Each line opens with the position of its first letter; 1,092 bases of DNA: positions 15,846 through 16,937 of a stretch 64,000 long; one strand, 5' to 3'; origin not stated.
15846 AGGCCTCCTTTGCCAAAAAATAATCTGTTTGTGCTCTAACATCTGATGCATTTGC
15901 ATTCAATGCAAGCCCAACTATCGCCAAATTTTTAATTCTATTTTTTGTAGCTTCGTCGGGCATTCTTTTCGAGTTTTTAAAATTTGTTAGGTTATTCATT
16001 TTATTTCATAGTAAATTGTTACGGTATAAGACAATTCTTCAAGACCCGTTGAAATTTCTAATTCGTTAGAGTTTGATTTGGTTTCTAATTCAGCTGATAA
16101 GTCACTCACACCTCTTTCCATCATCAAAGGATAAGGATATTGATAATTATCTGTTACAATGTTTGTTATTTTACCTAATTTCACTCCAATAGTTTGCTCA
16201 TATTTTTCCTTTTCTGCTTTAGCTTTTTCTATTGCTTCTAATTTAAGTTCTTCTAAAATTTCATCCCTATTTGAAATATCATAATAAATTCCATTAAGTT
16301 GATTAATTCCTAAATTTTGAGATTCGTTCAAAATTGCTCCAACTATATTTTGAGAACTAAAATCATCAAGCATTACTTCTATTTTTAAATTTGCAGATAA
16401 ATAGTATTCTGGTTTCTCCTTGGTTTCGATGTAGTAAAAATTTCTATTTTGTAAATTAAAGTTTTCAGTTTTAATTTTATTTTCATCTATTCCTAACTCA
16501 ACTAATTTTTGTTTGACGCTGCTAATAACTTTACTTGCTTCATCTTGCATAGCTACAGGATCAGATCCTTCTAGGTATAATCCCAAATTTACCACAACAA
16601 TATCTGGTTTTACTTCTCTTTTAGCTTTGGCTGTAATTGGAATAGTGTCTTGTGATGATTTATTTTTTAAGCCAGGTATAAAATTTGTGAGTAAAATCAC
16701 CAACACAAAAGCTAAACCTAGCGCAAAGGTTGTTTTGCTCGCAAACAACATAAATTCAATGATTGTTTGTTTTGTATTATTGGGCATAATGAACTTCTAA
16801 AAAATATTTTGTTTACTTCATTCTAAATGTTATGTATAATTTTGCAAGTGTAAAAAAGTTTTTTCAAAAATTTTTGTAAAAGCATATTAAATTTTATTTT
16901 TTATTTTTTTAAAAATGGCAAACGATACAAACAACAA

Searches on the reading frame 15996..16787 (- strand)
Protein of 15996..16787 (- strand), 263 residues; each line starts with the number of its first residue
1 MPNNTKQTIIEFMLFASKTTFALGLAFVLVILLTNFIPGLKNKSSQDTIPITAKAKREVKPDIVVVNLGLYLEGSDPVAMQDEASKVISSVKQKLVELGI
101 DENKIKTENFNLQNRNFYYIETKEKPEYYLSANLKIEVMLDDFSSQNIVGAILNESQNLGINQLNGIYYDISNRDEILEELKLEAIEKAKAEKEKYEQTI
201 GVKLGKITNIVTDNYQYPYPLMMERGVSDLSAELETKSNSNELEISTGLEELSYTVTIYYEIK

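Call 38: search_protein_families(library=pfam, proteins=[window:15996-16787:-], max_evalue=0.001)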
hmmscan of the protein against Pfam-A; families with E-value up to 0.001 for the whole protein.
window:15996-16787:- (263 aa): 1 family
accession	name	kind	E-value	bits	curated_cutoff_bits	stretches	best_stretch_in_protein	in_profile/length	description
PF04402.19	SIMPL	-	3.5e-31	109.5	25.2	1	51-258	3-203/205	Protein of unknown function (DUF541)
